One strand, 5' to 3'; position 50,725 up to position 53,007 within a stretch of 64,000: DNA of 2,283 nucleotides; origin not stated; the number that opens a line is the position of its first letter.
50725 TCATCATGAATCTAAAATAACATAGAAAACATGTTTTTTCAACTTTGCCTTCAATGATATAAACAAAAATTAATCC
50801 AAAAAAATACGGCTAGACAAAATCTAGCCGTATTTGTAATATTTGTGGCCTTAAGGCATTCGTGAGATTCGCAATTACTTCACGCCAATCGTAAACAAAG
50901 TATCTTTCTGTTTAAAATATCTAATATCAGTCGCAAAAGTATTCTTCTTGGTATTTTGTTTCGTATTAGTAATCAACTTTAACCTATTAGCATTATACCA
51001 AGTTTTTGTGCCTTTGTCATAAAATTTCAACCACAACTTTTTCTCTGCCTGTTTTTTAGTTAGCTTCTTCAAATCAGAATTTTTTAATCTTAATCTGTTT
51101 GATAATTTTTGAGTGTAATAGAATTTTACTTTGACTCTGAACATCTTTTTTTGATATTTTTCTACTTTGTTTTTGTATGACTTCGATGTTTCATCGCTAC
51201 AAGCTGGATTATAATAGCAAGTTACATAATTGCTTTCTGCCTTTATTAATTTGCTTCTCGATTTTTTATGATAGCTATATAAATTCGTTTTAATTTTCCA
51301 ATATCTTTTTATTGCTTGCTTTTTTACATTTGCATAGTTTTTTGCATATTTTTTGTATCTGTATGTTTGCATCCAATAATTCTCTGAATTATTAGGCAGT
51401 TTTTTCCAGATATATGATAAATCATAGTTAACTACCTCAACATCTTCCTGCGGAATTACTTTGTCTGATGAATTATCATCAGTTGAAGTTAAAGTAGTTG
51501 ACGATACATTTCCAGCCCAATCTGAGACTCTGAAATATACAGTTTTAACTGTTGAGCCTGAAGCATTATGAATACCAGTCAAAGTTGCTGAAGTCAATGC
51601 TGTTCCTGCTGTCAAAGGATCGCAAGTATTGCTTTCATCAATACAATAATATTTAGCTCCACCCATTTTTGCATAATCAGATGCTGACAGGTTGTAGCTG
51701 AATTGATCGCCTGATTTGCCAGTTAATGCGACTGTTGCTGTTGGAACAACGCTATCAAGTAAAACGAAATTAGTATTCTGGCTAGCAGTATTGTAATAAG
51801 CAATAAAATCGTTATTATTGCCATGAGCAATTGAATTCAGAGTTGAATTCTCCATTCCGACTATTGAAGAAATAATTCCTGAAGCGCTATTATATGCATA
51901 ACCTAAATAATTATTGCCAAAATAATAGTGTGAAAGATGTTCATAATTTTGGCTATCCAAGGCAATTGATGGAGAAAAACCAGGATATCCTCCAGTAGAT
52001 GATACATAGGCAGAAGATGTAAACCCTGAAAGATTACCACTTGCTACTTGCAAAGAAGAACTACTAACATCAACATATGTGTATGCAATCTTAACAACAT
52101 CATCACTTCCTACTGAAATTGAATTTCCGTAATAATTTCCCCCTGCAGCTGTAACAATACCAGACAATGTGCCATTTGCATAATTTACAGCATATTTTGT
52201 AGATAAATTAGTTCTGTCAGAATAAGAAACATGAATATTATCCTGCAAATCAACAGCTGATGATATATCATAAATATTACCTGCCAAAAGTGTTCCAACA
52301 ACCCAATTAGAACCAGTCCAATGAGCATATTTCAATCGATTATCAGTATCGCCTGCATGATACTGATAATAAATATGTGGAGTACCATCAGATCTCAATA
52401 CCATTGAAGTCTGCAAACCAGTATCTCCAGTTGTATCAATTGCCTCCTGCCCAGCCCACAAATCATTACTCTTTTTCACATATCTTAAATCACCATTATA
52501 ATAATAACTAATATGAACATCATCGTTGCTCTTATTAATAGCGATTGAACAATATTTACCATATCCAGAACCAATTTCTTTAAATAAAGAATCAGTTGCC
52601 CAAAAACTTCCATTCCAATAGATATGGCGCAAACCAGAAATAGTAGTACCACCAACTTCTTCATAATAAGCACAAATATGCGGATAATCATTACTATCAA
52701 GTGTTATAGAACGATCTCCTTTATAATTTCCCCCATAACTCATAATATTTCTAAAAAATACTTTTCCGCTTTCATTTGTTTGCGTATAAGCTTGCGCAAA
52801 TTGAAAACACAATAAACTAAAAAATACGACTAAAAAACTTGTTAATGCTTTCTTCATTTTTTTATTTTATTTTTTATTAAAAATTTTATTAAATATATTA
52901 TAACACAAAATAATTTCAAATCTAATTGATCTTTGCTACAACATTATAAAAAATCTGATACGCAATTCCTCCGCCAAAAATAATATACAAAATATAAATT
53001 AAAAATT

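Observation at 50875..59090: Unannotated lysine-rich module shared by three adjacent secreted proteins with unrelated catalytic or propeller domains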

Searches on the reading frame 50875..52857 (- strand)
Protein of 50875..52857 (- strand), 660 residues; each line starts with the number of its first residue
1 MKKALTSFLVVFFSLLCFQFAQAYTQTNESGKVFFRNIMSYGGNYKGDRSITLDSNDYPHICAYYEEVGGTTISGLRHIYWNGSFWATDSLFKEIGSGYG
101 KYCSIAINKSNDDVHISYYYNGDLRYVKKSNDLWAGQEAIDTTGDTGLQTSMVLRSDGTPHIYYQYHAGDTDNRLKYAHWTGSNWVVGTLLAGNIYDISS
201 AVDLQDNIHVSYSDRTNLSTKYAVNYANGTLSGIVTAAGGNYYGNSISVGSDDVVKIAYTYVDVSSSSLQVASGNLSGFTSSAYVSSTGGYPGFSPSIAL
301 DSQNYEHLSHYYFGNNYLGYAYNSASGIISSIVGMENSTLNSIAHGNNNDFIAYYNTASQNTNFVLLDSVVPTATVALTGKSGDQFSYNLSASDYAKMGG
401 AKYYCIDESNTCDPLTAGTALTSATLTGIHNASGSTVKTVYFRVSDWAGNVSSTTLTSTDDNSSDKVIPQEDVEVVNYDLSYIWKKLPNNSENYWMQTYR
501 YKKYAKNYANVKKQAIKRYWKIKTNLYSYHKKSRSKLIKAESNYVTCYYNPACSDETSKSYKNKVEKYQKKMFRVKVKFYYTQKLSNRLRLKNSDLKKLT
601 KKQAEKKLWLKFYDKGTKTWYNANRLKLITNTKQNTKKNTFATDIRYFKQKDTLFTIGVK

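Call 7: search_protein_families(library=pfam, proteins=[window:50875-52857:-], max_evalue=1)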
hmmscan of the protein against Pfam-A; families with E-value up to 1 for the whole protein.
window:50875-52857:- (660 aa): 1 family
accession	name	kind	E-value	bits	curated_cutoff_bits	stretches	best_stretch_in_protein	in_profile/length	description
PF11113.13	Phage_head_chap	-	0.22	12.1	25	0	149-181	3-35/56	Head assembly gene product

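Call 8: search_protein_families(library=ncbifam, proteins=[window:50875-52857:-], max_evalue=1)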
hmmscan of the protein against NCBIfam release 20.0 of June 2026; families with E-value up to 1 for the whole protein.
window:50875-52857:- (660 aa): 0 families
